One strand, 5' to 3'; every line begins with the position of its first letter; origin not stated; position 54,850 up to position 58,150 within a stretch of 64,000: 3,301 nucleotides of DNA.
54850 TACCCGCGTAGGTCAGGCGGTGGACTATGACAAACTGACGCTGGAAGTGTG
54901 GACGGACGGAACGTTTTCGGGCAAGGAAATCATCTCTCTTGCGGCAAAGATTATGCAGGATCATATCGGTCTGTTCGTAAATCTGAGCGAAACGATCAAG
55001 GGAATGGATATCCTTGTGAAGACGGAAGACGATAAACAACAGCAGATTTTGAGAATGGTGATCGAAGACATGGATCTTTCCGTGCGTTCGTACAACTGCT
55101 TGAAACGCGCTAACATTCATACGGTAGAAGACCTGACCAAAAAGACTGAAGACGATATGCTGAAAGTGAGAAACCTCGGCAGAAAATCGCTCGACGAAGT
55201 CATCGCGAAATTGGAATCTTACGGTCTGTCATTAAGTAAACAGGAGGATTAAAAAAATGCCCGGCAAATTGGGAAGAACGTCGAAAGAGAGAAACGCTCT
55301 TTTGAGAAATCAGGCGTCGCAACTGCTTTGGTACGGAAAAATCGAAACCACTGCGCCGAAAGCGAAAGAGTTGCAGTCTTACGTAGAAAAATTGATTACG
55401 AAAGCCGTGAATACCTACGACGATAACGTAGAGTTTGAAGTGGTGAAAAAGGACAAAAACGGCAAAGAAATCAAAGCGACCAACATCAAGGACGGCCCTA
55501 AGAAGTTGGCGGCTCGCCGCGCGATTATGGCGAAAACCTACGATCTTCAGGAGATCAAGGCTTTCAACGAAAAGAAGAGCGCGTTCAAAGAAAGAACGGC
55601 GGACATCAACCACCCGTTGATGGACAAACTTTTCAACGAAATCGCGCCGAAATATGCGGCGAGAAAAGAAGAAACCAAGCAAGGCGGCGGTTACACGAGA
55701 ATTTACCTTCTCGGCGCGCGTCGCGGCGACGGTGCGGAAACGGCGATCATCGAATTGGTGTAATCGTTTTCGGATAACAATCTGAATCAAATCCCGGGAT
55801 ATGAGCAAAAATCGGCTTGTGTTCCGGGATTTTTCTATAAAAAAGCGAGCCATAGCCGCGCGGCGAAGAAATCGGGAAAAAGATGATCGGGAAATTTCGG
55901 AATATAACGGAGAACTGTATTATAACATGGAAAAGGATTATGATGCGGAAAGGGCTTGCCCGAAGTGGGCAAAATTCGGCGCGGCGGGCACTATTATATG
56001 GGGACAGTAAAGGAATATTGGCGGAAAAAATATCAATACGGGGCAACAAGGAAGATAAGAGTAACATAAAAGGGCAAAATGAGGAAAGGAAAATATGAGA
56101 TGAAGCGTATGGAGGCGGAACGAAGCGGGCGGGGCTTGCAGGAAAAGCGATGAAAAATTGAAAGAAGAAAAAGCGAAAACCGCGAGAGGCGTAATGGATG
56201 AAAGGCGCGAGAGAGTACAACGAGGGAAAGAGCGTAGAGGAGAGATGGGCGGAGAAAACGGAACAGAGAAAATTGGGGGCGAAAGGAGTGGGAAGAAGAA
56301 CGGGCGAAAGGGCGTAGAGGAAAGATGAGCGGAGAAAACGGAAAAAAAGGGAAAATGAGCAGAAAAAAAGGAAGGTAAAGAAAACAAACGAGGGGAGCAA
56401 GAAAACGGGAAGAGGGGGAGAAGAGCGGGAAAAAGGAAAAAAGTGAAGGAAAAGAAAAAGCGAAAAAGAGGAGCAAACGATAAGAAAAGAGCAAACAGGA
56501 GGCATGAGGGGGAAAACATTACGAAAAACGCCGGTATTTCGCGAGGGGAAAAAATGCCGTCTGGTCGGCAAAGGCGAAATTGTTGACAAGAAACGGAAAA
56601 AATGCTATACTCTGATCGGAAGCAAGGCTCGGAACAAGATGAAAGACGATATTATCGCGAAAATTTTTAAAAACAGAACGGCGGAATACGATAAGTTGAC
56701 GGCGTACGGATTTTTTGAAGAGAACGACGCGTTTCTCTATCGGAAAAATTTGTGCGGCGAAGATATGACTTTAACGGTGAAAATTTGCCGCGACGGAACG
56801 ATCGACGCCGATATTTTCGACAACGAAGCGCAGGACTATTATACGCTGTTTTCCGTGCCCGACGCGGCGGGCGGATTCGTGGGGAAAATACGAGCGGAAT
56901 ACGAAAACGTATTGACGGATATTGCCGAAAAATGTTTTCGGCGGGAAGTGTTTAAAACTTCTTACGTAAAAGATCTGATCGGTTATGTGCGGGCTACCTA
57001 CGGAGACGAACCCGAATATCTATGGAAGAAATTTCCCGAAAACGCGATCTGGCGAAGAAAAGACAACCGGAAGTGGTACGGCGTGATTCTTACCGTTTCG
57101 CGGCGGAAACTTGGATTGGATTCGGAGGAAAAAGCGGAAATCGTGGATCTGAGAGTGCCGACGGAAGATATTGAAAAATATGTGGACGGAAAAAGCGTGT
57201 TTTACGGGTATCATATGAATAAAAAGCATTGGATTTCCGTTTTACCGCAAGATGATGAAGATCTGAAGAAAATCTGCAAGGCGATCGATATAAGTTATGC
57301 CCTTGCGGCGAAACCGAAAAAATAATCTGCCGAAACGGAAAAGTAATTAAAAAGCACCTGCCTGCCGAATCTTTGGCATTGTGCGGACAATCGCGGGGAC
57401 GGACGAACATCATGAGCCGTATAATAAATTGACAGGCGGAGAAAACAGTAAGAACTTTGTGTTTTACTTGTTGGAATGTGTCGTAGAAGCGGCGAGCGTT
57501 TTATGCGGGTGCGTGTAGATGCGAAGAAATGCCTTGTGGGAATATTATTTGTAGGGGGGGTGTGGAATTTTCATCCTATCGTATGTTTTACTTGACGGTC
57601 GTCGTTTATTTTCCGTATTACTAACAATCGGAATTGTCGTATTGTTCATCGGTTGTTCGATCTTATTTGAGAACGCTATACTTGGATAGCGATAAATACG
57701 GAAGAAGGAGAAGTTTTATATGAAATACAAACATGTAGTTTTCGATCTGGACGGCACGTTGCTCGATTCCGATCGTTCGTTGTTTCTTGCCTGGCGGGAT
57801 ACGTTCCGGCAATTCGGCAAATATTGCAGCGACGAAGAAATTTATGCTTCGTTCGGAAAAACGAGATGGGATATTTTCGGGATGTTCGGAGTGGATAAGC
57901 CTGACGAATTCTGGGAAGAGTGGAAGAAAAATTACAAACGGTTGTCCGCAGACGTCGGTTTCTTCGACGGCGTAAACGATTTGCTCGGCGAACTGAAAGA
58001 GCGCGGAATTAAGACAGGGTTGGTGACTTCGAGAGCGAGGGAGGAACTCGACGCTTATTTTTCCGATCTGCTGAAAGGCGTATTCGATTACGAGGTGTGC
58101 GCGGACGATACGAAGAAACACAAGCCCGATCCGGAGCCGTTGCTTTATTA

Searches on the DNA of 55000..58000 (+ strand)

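Call 4: search_rna_families(source=window, start=55000, end=58000, threshold=evalue, max_evalue=10)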
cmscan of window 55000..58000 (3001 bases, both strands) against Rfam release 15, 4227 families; matches with E-value up to 10: 1.
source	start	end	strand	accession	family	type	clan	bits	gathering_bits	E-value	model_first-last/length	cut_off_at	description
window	57172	57358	+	RF02111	IS009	Gene;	-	12.5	117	8.1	1-199/199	no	IS009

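Call 49: search_dna_similar(query=window:55840-56640:+, collection=plasmids, mode=distant, max_evalue=0.001, max_rows=10)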
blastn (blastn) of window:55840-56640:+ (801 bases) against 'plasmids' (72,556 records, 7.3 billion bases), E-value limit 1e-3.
No match.

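Call 50: search_dna_similar(query=window:55840-56640:+, collection=phages, mode=distant, max_evalue=0.001, max_rows=10)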
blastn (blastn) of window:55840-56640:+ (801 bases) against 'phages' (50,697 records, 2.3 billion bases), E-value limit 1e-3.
No match.

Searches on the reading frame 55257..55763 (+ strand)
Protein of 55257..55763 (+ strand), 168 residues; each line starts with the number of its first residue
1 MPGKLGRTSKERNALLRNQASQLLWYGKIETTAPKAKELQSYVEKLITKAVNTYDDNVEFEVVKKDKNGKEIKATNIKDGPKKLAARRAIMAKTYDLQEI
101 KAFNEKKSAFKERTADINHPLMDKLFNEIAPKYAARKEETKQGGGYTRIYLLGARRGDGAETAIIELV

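Call 9: find_encoding_contigs(protein=window:55257-55763:+, flank=4000, max_places=10)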
Protein window:55257-55763:+ (168 aa): 24 contigs read that carry it; 10 places shown.
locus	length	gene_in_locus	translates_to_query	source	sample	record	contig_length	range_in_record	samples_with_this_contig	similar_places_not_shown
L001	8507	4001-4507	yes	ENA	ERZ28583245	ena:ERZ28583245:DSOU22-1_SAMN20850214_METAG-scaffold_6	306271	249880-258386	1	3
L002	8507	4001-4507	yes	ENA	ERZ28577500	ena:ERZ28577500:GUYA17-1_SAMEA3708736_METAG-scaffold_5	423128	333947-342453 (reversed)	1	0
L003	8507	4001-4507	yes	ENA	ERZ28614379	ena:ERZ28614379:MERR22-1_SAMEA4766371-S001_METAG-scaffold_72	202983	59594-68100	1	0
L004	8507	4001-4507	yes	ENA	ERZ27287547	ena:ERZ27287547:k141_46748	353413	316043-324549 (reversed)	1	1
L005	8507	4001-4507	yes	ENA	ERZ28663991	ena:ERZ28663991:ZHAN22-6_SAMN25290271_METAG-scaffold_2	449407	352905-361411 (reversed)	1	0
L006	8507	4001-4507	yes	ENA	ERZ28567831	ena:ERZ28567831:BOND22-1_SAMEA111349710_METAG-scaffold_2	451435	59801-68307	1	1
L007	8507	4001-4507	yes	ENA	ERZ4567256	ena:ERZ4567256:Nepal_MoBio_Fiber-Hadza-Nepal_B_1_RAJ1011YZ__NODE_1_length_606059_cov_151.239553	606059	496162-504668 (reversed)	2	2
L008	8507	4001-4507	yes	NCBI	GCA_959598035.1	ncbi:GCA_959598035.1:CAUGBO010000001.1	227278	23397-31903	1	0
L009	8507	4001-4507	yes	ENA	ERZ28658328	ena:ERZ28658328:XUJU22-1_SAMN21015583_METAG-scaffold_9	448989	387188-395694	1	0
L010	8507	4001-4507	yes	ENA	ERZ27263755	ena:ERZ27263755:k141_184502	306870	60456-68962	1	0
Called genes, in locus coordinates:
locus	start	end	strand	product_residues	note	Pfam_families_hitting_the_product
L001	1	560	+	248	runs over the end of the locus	PF00557:Peptidase_M24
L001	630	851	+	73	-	PF01176:eIF-1a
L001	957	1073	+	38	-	PF00444:Ribosomal_L36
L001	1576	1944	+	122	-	PF00416:Ribosomal_S13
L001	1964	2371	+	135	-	PF00411:Ribosomal_S11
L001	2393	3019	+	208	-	PF00163:Ribosomal_S4, PF01479:S4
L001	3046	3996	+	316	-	PF01193:RNA_pol_L, PF01000:RNA_pol_A_bac, PF03118:RNA_pol_A_CTD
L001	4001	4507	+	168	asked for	PF01196:Ribosomal_L17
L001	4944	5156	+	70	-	-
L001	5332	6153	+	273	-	PF04237:YjbR (weak)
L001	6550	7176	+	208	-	PF00702:Hydrolase, PF08282:Hydrolase_3 (faint), PF12710:HAD, PF13419:HAD_2, PF13242:Hydrolase_like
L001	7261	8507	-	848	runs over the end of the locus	-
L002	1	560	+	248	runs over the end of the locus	PF00557:Peptidase_M24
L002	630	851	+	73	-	PF01176:eIF-1a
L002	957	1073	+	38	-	PF00444:Ribosomal_L36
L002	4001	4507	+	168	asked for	PF01196:Ribosomal_L17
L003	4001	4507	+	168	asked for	PF01196:Ribosomal_L17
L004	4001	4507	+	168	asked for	PF01196:Ribosomal_L17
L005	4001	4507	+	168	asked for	PF01196:Ribosomal_L17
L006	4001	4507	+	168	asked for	PF01196:Ribosomal_L17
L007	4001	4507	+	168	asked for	PF01196:Ribosomal_L17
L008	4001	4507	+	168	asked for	PF01196:Ribosomal_L17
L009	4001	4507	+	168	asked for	PF01196:Ribosomal_L17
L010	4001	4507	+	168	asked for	PF01196:Ribosomal_L17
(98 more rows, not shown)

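Call 10: find_related_loci(query=window:55257-55760:+, collection=genome_contigs, flank=5000)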
Query window:55257-55760:+ (168 aa) in genome_contigs; peptide patterns used: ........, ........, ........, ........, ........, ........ (x = any residue, [..] = any of these).
599 stretches matched a pattern (row limit reached: there are more); 260 encode a relative of the query (tblastn E <= 1e-3); the best 80 are kept; 80 distinct loci.
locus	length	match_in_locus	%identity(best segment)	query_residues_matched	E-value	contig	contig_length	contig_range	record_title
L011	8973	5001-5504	98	1-168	7e-109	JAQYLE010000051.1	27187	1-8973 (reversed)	MAG: Clostridia bacterium isolate SUG2045 k141_219955, whole genome shotgun sequence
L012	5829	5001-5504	96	1-168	3e-106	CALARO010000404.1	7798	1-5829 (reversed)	MAG TPA_asm: uncultured Clostridia bacterium isolate SRR1747025_bin.37_CONCOCT_v1.1_MAG genome assembly, contig: ERZ8082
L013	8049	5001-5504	95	1-168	6e-106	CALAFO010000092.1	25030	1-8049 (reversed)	MAG TPA_asm: uncultured Clostridia bacterium isolate SRR1747041_bin.2_CONCOCT_v1.1_MAG genome assembly, contig: ERZ80827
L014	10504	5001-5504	89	1-168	3e-100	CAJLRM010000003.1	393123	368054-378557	MAG TPA_asm: uncultured Clostridiales bacterium isolate ERR1600743-bin.83 genome assembly, contig: NODE_9_length_393123_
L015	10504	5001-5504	91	1-168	7e-100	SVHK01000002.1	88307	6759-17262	MAG: Clostridiales bacterium isolate SIG382 NODE_1322_length_88307_cov_1.903708, whole genome shotgun sequence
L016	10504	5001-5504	90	1-168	7e-100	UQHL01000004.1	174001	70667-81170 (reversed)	uncultured Clostridiales bacterium isolate UMGS285 genome assembly, contig: NODE_21_length_174001_cov_10.0514, whole gen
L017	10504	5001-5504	88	1-168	8e-99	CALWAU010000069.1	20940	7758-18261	MAG: uncultured Clostridia bacterium isolate E10__bin181 genome assembly, contig: E10__k127_1397022, whole genome shotgu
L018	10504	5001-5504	89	1-168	2e-98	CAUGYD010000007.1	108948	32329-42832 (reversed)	MAG TPA_asm: uncultured Eubacteriales bacterium isolate SRR16279986_bin.37_MetaWRAP_v1.3_MAG genome assembly, contig: ER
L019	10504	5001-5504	89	1-168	3e-98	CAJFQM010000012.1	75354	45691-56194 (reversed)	uncultured Clostridia bacterium isolate Chicken_15_mag_29 genome assembly, contig: MAGpy_11413_15_idba_bin_29_fascaffold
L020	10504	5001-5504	88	1-168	2e-97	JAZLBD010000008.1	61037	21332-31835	MAG: Christensenellaceae bacterium isolate T1900045067_TC20190061.MAGScoT_cleanbin_000006 SGB_4604_k141_1849850, whole g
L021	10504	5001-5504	86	1-168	2e-97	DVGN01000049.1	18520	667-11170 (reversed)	MAG TPA_asm: Candidatus Scatosoma pullicola isolate CHK183-20193 CHK183__C149528_L18520_ERR3414578, whole genome shotgun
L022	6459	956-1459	88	1-168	1e-96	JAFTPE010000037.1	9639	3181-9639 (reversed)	MAG: Clostridia bacterium isolate RGIG4023 Roe_deer_Cecum-5__c226805, whole genome shotgun sequence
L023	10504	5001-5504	88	1-168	2e-96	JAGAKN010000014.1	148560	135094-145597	MAG: Clostridia bacterium isolate RGIG8526 Water_deer_Cecum-2__c319214, whole genome shotgun sequence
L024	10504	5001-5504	88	1-168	9e-96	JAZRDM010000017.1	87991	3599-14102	MAG: Candidatus Scatosoma sp. isolate T1900045506_YK20190200.MAGScoT_cleanbin_000022 SGB_7533_k141_1477924, whole genome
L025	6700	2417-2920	87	1-168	2e-95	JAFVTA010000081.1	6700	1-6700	MAG: Clostridia bacterium isolate RGIG5368 Sheep_Colon-3__c712658, whole genome shotgun sequence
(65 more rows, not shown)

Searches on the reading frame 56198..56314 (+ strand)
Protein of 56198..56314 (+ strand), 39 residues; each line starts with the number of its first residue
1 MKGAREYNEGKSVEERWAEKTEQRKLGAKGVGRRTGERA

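Call 48: search_protein_families(library=pfam, max_evalue=1, proteins=[window:56198-56314:+])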
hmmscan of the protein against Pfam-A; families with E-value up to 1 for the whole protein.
window:56198-56314:+ (39 aa): 0 families

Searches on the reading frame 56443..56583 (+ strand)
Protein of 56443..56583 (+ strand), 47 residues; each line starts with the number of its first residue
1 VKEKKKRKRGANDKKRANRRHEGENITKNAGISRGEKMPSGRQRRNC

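Call 48: search_protein_families(library=pfam, max_evalue=1, proteins=[window:56443-56583:+])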
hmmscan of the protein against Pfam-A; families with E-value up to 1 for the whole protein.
window:56443-56583:+ (47 aa): 1 family
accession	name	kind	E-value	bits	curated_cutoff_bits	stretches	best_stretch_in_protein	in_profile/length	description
PF19796.4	DUF6280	-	0.11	13.1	27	1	2-39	22-59/86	Family of unknown function (DUF6280)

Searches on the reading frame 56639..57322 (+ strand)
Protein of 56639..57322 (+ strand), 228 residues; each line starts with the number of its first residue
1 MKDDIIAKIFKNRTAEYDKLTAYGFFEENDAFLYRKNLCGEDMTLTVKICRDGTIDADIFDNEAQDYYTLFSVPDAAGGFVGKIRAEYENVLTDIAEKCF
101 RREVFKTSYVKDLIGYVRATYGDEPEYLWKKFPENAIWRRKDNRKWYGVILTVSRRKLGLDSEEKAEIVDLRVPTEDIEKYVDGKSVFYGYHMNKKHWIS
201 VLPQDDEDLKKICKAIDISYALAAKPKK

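Call 20: find_related_loci(query=window:56639-57322:+, collection=metagenome_contigs, flank=3000)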
Query window:56639-57322:+ (228 aa) in metagenome_contigs; peptide patterns used: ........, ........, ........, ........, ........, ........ (x = any residue, [..] = any of these).
600 stretches matched a pattern (row limit reached: there are more); 212 encode a relative of the query (tblastn E <= 1e-3); the best 80 are kept; 80 distinct loci.
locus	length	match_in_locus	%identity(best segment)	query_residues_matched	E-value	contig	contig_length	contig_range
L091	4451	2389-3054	48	5-226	6e-71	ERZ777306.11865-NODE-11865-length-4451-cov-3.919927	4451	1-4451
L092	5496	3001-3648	50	10-225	3e-70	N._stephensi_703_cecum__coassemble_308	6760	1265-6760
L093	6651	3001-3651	45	9-225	6e-66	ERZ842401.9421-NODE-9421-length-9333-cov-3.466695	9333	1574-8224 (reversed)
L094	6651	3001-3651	44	8-225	5e-62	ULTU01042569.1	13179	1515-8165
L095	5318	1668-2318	45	9-225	4e-61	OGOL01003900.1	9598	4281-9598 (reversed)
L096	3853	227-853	46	10-222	5e-61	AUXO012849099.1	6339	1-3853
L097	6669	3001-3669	45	3-225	9e-61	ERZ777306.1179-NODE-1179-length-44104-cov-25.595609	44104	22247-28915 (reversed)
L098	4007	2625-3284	40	9-228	2e-58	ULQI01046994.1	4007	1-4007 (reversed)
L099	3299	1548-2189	45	10-225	4e-58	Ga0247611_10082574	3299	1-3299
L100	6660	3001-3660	42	6-227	1e-57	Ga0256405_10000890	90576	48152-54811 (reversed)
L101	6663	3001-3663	41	5-225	2e-57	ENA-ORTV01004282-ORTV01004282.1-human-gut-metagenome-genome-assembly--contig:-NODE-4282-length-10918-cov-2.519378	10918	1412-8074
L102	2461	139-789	41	9-225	7e-57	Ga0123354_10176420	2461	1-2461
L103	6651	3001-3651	42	9-224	4e-56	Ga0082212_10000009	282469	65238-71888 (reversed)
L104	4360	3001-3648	42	8-224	2e-55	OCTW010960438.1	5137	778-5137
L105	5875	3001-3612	44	19-223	4e-53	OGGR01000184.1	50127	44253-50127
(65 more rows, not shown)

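Call 36: find_homologous_proteins(query=window:56639-57322:+, max_evalue=1e-20)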
Query window:56639-57322:+ (228 aa): 1407 proteins with E <= 1e-20 among 1784 candidates; the best 120 are listed.
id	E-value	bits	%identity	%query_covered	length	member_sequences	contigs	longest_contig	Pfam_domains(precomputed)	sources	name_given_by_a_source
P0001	6.1e-150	516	100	100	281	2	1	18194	PF04237.19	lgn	-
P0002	1.0e-149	515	99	100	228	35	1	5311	PF04237.19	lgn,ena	-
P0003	8.6e-149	512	99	100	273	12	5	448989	PF04237.19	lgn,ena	-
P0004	2.6e-148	510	98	100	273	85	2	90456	PF04237.19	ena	-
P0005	3.1e-148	510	98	100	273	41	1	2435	PF04237.19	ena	-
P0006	1.2e-147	508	99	100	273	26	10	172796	PF04237.19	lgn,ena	-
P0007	6.6e-71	257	51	97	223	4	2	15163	PF04237.19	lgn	-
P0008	1.0e-70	256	53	97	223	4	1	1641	PF04237.19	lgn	-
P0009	7.3e-70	254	52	99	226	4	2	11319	PF04237.19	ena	-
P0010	2.6e-69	252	52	97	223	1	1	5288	PF04237.19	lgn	-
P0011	2.8e-69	252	51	97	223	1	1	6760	PF04237.19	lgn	-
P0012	2.9e-69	252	51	97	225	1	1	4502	PF04237.19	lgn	-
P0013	4.0e-69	251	51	96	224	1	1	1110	PF04237.19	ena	-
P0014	4.1e-69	251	52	97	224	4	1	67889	PF04237.19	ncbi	-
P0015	8.5e-69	250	53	95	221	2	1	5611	PF04237.19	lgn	-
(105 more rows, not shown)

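Call 37: find_encoding_contigs(protein=P0004, flank=1600, max_places=10)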
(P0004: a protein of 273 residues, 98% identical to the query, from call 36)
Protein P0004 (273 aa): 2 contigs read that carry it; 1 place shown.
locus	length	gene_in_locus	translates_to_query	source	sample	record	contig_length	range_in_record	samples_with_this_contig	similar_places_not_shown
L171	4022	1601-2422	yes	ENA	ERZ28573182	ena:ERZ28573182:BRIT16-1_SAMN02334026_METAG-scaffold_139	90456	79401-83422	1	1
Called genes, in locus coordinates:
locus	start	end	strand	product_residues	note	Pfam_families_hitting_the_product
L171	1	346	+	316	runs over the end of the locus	PF01193:RNA_pol_L, PF01000:RNA_pol_A_bac, PF03118:RNA_pol_A_CTD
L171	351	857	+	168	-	PF01196:Ribosomal_L17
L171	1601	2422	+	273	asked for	PF04237:YjbR (weak)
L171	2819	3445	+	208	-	PF00702:Hydrolase, PF08282:Hydrolase_3 (faint), PF12710:HAD, PF13419:HAD_2, PF13242:Hydrolase_like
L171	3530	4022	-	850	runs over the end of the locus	-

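Call 38: find_encoding_contigs(protein=P0006, flank=1600, max_places=10)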
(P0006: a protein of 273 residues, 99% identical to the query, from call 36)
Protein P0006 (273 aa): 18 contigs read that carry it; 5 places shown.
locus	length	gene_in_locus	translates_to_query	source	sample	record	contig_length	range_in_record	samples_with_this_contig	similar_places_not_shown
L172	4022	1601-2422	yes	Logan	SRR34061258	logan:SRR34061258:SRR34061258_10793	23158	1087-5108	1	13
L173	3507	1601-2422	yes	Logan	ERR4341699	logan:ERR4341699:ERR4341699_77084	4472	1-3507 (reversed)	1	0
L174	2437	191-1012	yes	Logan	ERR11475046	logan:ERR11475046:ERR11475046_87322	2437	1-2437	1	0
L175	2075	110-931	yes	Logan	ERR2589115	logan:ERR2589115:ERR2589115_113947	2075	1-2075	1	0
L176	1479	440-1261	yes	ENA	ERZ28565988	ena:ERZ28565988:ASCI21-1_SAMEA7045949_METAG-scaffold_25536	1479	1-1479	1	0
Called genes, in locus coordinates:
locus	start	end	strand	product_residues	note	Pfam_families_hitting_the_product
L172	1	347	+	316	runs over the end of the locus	PF01193:RNA_pol_L, PF01000:RNA_pol_A_bac, PF03118:RNA_pol_A_CTD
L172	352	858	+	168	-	PF01196:Ribosomal_L17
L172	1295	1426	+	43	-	-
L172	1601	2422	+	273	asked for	PF04237:YjbR (weak)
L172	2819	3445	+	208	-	PF00702:Hydrolase, PF08282:Hydrolase_3 (faint), PF12710:HAD, PF13419:HAD_2, PF13242:Hydrolase_like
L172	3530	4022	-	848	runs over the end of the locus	-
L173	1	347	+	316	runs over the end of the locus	PF01193:RNA_pol_L, PF01000:RNA_pol_A_bac, PF03118:RNA_pol_A_CTD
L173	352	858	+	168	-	PF01196:Ribosomal_L17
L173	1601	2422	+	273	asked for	PF04237:YjbR (weak)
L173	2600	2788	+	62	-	-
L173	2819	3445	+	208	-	PF00702:Hydrolase, PF08282:Hydrolase_3 (faint), PF12710:HAD, PF13419:HAD_2, PF13242:Hydrolase_like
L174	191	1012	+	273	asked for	PF04237:YjbR (weak)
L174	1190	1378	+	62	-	-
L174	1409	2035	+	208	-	PF00702:Hydrolase, PF08282:Hydrolase_3 (faint), PF12710:HAD, PF13419:HAD_2, PF13242:Hydrolase_like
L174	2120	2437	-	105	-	?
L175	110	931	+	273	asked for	PF04237:YjbR (weak)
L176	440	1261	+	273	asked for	PF04237:YjbR (weak)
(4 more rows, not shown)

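Call 39: find_encoding_contigs(protein=P0001, flank=1600, max_places=10)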
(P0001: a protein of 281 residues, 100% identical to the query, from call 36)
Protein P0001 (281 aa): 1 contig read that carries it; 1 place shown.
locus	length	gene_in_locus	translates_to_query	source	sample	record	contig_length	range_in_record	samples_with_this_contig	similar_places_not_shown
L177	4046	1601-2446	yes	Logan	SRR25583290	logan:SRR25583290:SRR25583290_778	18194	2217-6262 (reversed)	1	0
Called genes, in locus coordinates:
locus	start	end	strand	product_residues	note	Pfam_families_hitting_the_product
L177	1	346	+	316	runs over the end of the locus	PF01193:RNA_pol_L, PF01000:RNA_pol_A_bac, PF03118:RNA_pol_A_CTD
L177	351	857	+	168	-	PF01196:Ribosomal_L17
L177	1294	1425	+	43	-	-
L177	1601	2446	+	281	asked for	PF04237:YjbR (weak)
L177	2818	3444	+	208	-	PF00702:Hydrolase, PF08282:Hydrolase_3 (faint), PF12710:HAD, PF13419:HAD_2, PF13242:Hydrolase_like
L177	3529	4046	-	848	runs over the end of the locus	-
